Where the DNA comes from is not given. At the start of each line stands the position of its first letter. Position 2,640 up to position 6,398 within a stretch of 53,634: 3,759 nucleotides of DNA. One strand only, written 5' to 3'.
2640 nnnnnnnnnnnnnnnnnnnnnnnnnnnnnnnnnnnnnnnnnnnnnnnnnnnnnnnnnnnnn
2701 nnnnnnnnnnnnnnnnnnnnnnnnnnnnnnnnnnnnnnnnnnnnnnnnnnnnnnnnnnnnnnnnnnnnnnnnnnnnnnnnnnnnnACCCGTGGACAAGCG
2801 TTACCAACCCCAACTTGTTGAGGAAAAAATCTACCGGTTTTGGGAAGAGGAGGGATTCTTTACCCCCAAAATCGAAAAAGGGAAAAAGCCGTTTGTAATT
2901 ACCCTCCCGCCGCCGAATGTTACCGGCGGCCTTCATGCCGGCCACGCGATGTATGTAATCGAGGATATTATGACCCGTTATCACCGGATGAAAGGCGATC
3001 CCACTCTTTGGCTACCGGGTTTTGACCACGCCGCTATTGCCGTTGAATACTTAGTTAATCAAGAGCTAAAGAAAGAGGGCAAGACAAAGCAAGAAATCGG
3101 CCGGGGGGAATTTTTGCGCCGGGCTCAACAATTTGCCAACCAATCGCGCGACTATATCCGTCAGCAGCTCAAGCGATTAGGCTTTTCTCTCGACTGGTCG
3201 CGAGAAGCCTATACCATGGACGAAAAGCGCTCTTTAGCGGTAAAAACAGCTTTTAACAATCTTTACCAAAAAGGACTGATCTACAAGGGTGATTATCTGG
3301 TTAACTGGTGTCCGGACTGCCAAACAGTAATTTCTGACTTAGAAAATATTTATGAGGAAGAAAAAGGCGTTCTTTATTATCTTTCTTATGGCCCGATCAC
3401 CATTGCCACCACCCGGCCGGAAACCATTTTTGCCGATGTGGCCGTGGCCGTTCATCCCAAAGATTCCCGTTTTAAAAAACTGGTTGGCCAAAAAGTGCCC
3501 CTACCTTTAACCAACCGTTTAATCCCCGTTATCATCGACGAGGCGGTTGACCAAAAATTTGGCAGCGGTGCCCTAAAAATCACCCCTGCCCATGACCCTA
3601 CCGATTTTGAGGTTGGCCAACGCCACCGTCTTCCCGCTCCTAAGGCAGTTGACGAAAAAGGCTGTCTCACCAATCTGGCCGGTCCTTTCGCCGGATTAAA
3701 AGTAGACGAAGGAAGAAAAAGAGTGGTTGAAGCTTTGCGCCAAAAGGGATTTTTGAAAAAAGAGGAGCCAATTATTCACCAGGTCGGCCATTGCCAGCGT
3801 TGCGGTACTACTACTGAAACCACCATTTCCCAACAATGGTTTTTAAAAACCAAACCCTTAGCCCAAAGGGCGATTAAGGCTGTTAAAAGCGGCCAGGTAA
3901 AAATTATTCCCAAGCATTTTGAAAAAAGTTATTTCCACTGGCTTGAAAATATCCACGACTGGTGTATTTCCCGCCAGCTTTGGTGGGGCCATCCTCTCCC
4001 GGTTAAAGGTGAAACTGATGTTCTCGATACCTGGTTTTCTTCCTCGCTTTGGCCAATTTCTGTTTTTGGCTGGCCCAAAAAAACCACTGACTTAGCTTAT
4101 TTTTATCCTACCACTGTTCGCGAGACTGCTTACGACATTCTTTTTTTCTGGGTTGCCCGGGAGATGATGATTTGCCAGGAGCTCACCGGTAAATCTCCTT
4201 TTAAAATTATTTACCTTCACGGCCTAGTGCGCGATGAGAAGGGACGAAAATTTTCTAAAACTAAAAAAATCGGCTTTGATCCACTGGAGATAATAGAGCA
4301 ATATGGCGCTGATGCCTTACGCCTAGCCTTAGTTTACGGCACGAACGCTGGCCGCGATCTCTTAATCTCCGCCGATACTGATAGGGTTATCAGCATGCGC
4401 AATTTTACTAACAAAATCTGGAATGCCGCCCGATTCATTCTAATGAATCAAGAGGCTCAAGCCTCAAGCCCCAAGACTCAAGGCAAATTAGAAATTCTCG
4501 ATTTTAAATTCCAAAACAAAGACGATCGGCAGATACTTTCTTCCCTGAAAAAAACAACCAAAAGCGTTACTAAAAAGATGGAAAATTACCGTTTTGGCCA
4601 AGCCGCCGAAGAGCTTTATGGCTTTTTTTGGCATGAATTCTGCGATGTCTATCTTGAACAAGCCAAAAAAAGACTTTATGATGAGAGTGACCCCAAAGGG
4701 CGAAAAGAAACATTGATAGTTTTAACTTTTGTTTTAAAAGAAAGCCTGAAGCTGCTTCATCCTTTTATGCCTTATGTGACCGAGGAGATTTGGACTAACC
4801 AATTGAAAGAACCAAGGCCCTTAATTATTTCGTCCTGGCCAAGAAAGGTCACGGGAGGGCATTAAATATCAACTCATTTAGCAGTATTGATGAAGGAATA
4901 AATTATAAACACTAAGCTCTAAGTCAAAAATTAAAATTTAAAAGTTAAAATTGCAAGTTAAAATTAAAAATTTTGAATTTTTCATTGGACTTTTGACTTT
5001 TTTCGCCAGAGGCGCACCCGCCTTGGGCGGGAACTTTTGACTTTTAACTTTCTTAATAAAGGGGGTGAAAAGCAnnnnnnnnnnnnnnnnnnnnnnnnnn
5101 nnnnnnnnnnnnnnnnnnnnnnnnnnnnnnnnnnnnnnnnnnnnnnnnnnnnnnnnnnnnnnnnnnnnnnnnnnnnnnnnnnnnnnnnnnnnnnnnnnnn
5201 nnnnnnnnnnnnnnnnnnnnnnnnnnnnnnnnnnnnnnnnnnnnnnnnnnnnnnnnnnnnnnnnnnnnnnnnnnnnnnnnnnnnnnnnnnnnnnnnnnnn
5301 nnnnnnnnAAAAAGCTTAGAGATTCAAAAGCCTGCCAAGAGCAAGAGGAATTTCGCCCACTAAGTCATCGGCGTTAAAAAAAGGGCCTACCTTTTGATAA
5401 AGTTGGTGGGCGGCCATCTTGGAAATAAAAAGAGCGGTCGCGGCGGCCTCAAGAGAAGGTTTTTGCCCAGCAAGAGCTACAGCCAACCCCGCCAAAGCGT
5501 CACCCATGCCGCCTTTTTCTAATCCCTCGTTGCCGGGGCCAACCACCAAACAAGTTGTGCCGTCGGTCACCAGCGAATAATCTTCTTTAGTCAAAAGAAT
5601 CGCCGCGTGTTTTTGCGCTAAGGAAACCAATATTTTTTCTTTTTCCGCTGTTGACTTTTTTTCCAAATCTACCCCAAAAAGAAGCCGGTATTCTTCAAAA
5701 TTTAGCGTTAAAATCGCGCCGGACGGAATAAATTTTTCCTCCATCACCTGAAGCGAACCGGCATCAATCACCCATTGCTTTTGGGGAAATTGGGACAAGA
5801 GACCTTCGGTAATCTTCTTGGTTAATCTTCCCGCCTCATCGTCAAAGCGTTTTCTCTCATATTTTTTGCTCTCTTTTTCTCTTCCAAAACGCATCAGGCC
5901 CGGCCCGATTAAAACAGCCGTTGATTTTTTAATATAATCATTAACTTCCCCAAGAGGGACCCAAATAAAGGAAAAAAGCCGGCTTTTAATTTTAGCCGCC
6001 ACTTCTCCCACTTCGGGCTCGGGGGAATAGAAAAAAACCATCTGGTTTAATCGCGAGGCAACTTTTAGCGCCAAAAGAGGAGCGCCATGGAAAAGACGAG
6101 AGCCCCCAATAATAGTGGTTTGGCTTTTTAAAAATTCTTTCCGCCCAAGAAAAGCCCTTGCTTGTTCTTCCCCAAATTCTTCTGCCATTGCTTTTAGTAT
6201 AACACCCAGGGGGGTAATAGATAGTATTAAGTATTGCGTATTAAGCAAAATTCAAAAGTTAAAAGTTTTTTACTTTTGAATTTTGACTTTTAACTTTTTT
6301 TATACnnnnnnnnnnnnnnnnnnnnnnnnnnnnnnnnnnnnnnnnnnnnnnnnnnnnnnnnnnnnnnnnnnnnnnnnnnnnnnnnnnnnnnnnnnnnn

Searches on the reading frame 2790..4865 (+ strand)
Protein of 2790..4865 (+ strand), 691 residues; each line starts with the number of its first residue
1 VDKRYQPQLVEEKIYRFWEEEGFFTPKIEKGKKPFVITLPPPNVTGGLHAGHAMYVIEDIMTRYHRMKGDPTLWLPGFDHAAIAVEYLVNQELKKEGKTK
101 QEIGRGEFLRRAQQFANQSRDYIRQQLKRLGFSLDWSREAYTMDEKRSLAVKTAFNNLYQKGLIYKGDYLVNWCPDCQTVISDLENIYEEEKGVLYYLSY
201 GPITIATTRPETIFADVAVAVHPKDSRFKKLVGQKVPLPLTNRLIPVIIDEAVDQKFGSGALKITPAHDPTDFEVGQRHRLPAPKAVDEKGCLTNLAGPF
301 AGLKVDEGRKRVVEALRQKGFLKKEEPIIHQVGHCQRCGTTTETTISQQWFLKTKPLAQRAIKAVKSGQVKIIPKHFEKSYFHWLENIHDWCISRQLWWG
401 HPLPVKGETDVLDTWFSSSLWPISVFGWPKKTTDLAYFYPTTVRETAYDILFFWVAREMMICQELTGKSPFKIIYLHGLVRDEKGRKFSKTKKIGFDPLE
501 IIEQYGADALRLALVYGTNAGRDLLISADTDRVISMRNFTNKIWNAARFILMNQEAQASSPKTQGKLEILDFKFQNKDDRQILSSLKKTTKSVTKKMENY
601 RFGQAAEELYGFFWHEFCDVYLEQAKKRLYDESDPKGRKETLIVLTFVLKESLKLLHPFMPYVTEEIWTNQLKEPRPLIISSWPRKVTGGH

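Call 77: search_protein_families(library=pfam, proteins=[window:2790-4865:+], max_evalue=0.0001)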
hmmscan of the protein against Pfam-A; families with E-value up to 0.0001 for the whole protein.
window:2790-4865:+ (691 aa): 4 families
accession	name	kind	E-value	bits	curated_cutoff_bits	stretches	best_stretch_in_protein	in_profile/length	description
PF00133.28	tRNA-synt_1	-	4.3e-122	408.3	22.7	2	13-405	1-245/414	tRNA synthetases class I (I, L, M and V)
PF08264.19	Anticodon_1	-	5.3e-33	114.4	25.1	1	579-685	1-106/148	Anticodon-binding domain of tRNA ligase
PF09334.17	tRNA-synt_1g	-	1.2e-24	87.2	20.1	2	333-530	167-370/391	tRNA synthetases class I (M)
PF13603.12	tRNA-synt_1_2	-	1.6e-06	28.1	25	1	233-290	86-143/185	Leucyl-tRNA synthetase, editing domain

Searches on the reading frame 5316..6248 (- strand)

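Call 77: search_protein_families(library=pfam, proteins=[window:5316-6248:-], max_evalue=0.0001)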
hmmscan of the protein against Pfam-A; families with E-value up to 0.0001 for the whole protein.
window:5316-6248:- (310 aa): 1 family
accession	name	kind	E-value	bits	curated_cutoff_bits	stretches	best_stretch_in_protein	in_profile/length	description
PF01256.23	Carb_kinase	-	1.2e-19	71.2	27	1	45-301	2-241/242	NAD(P)H-hydrate dehydratase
